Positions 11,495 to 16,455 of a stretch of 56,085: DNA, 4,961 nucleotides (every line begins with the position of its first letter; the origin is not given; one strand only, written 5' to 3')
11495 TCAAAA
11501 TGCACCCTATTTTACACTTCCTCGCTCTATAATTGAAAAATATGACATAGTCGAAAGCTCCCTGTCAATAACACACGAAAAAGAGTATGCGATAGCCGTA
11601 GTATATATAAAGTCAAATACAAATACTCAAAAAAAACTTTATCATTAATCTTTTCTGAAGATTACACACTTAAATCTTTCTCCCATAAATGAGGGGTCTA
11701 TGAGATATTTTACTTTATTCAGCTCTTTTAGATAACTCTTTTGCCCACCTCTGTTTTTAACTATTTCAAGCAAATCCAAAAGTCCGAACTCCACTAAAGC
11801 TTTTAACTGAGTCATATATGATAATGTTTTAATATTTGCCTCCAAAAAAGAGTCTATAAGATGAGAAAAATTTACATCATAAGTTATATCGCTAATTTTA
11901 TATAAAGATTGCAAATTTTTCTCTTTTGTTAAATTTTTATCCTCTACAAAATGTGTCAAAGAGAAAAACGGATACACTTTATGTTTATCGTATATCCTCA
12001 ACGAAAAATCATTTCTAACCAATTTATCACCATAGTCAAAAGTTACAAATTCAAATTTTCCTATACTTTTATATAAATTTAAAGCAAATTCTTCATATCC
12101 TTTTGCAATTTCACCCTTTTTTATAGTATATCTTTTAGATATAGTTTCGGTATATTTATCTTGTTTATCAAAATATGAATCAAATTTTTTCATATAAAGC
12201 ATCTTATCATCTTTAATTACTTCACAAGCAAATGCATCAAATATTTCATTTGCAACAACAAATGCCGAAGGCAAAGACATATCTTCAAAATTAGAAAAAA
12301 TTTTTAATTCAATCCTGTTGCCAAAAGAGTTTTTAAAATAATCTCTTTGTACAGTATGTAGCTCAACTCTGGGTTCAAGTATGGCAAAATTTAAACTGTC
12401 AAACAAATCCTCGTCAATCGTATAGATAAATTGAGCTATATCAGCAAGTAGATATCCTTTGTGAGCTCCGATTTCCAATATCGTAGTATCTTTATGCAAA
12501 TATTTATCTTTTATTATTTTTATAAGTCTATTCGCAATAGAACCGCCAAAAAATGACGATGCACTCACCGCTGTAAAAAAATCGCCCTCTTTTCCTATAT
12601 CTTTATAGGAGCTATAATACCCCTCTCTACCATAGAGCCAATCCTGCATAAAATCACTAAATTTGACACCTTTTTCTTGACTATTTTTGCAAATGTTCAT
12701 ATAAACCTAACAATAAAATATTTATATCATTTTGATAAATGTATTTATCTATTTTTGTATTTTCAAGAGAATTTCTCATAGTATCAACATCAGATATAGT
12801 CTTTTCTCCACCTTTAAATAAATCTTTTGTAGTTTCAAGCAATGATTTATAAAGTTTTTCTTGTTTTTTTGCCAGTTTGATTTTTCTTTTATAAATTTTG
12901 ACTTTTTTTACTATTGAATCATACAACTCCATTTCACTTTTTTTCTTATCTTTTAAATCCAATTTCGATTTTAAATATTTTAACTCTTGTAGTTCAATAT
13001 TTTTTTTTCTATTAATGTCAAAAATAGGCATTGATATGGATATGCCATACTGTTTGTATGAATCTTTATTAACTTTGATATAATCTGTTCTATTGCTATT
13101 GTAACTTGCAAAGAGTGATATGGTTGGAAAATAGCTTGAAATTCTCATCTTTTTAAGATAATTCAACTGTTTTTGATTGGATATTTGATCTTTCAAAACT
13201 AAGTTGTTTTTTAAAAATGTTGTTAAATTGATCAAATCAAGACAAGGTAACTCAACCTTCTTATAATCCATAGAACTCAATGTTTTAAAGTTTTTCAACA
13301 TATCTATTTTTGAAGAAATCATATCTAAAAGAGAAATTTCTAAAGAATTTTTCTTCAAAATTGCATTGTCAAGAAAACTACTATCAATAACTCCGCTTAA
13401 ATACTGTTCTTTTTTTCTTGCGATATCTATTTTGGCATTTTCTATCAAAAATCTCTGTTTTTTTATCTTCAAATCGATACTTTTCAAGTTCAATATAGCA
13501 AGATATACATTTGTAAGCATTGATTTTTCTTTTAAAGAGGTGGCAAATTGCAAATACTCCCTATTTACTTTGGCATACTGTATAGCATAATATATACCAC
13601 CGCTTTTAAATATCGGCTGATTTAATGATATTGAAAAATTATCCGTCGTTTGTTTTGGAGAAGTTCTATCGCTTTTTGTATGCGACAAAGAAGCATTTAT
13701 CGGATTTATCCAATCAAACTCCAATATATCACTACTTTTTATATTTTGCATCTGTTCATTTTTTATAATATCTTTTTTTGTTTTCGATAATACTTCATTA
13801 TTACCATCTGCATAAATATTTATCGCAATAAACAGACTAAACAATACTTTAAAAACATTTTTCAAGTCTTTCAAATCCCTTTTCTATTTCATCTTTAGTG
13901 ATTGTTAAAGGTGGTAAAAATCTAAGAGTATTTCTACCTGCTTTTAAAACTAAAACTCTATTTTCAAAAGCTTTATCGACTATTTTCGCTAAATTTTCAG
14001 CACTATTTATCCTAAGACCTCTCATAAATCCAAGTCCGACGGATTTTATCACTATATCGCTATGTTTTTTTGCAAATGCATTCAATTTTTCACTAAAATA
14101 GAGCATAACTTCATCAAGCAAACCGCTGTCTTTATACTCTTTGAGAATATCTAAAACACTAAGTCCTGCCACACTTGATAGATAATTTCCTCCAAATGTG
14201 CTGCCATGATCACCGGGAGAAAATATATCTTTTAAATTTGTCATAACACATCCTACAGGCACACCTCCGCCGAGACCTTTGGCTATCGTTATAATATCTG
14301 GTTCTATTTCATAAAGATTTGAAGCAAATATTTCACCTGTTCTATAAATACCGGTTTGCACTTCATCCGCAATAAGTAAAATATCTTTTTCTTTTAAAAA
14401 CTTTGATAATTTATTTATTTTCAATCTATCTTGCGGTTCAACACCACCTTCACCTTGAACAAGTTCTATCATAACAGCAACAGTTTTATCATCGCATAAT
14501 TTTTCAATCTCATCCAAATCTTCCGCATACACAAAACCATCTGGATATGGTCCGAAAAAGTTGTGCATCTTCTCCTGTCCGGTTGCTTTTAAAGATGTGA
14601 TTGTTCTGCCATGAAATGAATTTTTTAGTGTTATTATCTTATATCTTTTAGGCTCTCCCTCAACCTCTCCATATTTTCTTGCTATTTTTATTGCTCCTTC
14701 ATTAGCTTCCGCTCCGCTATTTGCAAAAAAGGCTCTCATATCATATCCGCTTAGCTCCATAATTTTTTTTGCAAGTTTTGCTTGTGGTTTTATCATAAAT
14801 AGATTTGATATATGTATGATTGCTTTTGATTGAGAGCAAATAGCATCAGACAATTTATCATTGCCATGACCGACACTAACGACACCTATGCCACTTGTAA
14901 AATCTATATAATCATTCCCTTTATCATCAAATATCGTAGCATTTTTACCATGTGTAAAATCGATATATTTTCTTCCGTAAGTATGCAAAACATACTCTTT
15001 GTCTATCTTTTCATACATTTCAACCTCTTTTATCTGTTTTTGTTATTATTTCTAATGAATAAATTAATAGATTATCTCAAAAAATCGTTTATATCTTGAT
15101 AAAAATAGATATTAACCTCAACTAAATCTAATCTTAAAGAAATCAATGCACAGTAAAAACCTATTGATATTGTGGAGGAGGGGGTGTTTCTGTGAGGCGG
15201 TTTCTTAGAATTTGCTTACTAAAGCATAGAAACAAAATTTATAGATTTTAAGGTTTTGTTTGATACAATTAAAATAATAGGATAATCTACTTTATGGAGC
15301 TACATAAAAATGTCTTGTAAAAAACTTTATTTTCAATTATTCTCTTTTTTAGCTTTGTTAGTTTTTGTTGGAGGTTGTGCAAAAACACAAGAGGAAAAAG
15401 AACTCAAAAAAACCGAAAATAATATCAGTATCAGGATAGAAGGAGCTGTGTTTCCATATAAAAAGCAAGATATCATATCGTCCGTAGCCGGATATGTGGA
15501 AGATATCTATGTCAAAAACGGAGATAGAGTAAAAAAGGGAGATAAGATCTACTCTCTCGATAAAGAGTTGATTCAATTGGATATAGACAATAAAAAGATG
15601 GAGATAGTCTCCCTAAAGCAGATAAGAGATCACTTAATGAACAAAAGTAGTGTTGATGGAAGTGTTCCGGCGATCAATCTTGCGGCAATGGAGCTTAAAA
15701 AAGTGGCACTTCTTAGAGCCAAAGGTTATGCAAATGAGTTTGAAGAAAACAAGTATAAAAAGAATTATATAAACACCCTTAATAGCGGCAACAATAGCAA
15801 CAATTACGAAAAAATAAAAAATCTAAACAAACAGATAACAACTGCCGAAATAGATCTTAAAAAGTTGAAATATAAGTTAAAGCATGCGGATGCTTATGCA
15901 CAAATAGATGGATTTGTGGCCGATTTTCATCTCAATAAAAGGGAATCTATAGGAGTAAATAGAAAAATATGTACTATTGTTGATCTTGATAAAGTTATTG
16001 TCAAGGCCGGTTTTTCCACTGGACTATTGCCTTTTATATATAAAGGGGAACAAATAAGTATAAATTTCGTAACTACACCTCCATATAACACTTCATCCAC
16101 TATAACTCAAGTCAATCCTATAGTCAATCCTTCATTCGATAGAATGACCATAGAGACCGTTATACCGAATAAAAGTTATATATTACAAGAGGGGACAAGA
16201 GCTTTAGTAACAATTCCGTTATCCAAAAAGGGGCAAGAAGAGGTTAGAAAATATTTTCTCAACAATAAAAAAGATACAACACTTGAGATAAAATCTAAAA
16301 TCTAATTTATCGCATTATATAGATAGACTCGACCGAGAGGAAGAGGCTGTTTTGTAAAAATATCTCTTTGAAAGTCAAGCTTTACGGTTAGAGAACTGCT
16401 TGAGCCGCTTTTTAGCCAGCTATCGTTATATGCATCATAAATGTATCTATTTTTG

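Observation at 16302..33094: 14-gene, tightly coupled operon fusing a Pel-type synthase core with a polyprenyl-phosphate-sugar/flippase/FemAB modification module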

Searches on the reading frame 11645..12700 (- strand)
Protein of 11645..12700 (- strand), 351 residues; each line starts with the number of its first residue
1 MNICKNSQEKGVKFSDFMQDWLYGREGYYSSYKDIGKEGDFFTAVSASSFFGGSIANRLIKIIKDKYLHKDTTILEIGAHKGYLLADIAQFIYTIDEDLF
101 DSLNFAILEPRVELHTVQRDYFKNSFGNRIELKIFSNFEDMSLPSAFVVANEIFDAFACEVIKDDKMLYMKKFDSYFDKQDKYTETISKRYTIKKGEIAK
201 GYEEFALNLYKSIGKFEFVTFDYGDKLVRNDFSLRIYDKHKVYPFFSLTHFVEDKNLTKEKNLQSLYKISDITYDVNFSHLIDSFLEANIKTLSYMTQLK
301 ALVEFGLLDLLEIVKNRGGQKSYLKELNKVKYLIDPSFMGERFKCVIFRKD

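Call 36: search_protein_families(library=pfam, proteins=[window:11645-12700:-], max_evalue=0.001)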
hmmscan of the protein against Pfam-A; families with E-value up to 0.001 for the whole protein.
window:11645-12700:- (351 aa): 1 family
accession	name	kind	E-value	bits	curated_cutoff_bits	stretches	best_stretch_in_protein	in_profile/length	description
PF02636.23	Methyltransf_28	-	8.8e-12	45.4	23.3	1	56-285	3-237/249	Putative S-adenosyl-L-methionine-dependent methyltransferase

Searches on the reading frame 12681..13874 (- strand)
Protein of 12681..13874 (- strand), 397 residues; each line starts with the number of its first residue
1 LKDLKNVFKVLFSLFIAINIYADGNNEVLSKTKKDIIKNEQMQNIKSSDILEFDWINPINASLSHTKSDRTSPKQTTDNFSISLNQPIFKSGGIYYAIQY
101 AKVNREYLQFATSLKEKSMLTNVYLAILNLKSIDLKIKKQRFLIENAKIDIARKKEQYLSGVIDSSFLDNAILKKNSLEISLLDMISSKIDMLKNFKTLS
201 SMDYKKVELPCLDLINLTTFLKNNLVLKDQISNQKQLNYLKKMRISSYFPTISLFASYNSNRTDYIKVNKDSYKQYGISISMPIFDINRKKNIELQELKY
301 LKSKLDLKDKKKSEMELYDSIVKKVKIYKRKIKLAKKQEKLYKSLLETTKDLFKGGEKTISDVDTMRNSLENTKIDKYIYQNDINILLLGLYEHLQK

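Call 36: search_protein_families(library=pfam, proteins=[window:12681-13874:-], max_evalue=0.001)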
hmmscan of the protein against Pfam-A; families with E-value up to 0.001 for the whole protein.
window:12681-13874:- (397 aa): 1 family
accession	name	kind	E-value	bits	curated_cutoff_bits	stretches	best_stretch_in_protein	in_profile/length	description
PF02321.23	OEP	-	3e-34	118.9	22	2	218-392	6-183/187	Outer membrane efflux protein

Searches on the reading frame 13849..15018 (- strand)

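Call 36: search_protein_families(library=pfam, proteins=[window:13849-15018:-], max_evalue=0.001)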
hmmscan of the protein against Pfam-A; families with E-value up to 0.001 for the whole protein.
window:13849-15018:- (389 aa): 1 family
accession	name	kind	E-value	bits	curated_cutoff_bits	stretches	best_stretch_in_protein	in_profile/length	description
PF00202.27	Aminotran_3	-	8.1e-97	324.9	30.5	1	17-388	9-402/403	Aminotransferase class-III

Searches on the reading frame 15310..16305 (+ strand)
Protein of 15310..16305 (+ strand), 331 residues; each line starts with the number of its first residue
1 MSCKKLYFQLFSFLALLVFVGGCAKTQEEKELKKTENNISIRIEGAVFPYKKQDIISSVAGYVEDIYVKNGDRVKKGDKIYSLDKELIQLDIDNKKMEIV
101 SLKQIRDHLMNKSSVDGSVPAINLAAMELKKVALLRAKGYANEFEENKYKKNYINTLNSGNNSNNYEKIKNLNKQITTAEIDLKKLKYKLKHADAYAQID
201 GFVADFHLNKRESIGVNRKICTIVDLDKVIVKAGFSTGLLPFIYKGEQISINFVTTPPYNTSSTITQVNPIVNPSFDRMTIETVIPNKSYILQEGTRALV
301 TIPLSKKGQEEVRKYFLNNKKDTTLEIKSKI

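Call 36: search_protein_families(library=pfam, proteins=[window:15310-16305:+], max_evalue=0.001)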
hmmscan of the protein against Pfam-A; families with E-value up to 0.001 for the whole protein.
window:15310-16305:+ (331 aa): 3 families
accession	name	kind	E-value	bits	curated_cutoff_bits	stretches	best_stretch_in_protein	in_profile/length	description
PF16576.10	HlyD_D23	-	4.7e-14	52.6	30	1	53-295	20-211/214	Barrel-sandwich domain of CusB or HlyD membrane-fusion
PF13533.13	Biotin_lipoyl_2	-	1.4e-08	34.8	29.8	1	57-84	5-32/32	Biotin-lipoyl like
PF13437.12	HlyD_3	-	4.1e-07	31.1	22.2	1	196-277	3-85/106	HlyD family secretion protein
